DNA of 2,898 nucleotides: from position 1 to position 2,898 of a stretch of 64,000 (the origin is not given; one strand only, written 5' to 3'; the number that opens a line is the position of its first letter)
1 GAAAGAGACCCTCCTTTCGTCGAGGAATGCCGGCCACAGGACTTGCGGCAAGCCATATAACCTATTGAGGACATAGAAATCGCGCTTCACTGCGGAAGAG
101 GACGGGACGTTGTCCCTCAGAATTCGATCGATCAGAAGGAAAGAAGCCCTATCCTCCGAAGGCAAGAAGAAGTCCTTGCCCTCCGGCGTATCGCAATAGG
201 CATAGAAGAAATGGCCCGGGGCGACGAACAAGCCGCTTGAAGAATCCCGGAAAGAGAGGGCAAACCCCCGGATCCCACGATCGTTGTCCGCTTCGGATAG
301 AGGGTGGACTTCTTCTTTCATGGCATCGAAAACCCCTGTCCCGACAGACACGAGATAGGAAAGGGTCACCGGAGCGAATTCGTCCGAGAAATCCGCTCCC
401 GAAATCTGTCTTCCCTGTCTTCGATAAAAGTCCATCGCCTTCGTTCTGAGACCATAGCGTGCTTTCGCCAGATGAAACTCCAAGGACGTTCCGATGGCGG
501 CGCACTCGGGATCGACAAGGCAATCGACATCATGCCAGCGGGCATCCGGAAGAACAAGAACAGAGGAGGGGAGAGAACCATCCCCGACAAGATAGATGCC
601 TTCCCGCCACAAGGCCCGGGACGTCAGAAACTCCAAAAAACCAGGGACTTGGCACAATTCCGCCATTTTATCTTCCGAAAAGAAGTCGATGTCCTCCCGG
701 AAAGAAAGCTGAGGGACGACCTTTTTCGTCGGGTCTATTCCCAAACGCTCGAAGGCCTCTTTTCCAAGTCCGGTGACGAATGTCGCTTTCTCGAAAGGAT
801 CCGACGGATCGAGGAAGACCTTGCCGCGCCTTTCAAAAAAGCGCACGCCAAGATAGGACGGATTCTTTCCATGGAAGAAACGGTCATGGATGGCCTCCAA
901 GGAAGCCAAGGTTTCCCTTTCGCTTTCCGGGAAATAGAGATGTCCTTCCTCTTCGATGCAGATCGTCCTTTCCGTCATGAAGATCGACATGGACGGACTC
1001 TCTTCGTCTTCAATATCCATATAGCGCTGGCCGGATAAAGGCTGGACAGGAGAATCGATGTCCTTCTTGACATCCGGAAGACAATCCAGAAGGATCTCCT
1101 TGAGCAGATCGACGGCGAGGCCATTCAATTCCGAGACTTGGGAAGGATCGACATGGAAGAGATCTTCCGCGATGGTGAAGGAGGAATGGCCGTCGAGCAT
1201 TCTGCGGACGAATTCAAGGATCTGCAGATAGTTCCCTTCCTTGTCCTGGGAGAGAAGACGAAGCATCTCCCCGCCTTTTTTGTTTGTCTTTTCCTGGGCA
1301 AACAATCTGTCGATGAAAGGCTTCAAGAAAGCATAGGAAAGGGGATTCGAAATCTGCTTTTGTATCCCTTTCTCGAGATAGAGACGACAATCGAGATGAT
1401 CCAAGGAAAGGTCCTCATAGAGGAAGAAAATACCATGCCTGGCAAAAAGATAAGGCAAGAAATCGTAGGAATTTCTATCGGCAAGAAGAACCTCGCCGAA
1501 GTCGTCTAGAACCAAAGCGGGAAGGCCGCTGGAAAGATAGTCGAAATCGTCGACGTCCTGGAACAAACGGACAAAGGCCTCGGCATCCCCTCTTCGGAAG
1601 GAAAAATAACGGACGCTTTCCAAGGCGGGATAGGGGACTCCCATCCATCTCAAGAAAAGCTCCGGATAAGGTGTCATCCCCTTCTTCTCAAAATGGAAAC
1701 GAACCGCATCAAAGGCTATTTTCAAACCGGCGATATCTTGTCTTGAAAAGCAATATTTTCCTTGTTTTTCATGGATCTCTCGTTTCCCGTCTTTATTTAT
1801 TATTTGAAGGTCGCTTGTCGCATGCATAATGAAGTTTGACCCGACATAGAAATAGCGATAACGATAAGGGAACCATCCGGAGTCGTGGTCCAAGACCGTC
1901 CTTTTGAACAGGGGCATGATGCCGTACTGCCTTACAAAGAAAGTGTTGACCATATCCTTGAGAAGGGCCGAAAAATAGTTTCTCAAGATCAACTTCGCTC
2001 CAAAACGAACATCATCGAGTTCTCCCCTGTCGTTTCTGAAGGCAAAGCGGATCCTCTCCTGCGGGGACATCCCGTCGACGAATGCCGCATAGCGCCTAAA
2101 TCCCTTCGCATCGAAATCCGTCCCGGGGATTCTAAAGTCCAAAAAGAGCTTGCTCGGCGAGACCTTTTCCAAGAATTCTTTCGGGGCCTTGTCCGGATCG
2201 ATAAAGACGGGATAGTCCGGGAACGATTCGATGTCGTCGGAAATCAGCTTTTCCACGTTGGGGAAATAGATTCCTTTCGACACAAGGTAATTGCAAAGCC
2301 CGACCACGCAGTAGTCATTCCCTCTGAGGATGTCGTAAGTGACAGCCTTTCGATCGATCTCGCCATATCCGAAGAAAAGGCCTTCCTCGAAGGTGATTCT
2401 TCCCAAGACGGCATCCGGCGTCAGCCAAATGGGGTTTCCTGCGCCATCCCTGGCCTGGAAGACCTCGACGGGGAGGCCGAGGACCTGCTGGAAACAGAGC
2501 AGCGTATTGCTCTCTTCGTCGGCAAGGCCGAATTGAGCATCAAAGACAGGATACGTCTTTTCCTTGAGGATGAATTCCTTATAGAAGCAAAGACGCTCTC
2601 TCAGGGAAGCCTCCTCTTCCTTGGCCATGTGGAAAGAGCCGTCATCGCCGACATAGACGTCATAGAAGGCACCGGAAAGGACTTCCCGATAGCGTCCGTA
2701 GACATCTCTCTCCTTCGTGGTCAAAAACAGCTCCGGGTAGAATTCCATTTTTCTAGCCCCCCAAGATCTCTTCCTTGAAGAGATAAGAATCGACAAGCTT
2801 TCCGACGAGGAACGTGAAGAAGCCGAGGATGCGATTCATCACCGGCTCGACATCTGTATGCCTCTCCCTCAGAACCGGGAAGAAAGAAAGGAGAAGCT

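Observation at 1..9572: Sirtuin-led, seven-gene translationally coupled operon ending in two giant unknown proteins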

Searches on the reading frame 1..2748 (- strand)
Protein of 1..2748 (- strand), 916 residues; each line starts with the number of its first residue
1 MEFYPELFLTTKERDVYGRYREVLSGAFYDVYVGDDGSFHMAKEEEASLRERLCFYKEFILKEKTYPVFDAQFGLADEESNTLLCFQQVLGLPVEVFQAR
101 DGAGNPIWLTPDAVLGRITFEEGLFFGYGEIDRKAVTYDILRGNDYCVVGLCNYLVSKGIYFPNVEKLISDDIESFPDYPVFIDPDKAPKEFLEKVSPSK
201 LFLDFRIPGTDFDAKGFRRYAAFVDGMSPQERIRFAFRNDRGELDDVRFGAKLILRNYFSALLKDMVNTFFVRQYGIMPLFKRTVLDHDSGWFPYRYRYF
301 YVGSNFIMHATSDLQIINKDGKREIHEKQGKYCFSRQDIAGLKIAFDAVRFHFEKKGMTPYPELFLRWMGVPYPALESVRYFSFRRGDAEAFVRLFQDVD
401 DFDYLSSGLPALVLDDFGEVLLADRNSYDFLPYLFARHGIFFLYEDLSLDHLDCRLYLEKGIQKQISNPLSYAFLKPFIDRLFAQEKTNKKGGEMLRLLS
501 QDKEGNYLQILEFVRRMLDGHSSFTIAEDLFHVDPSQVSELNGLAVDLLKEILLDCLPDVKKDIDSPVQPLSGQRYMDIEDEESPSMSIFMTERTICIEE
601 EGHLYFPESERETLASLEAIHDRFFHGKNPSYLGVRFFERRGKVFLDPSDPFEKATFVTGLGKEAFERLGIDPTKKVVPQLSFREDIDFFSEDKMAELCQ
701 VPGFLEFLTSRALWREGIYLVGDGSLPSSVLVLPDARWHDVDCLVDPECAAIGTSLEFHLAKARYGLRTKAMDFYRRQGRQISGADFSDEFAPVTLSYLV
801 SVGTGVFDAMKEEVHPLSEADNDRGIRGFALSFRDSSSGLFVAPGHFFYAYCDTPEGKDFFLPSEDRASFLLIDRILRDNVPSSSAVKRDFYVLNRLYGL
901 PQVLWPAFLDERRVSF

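Call 6: search_protein_families(library=pfam, proteins=[window:1-2748:-], max_evalue=1)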
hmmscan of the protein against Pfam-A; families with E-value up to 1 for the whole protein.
window:1-2748:- (916 aa): 0 families

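Call 7: search_protein_families(library=padloc, proteins=[window:1-2748:-], max_evalue=1)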
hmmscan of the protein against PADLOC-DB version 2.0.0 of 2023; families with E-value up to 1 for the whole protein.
window:1-2748:- (916 aa): 0 families

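Call 8: search_protein_families(library=ncbifam, proteins=[window:1-2748:-], max_evalue=1)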
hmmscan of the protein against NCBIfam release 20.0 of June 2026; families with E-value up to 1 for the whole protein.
window:1-2748:- (916 aa): 0 families

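Call 10: search_protein_families(library=phrogs, proteins=[window:1-2748:-], max_evalue=1)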
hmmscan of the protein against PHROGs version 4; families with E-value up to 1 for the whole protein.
window:1-2748:- (916 aa): 2 families
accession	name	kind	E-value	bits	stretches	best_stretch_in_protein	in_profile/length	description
phrog_32767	-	unknown function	0.24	12.6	0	510-552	30-73/78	-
phrog_5413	-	tail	0.55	10.3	1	21-50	182-210/334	minor tail protein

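Call 19: find_homologous_proteins(query=window:1-2748:-, max_evalue=0.001)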
Query window:1-2748:- (916 aa): 4 proteins with E <= 0.001 among 8000 candidates.
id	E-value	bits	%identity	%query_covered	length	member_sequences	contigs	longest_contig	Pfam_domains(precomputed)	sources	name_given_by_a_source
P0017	0.0e+0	2067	98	100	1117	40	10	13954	-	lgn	-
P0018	1.5e-124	435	33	100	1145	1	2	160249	-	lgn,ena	-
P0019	1.4e-101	359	32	86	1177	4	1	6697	-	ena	-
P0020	4.2e-52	196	31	50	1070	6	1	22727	-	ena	-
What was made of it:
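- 1..2748 (-): G7: first 916 of about 1117 aa of an acidic, fast-evolving paralog of G6. It has the same four-repeat plan but has lost the Cys ligands. It is the last gene of the operon. The full length comes from P0017 (call 19).
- Checked: G7 is 1117 aa in a 98 %-identical protein, P0017 (call 19).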

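Call 98: search_solved_structures(query=A7, max_evalue=1)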
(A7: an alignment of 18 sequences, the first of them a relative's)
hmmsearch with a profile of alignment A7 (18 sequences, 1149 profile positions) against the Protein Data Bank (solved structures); distinct sequences matched with E-value up to 1: 2.
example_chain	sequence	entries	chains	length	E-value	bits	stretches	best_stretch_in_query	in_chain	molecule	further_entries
6l35_I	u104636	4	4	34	0.67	11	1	358-384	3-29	Photosystem I reaction center subunit VIII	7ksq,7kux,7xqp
8htu_I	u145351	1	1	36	0.81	10.8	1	358-384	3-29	Photosystem I reaction center subunit VIII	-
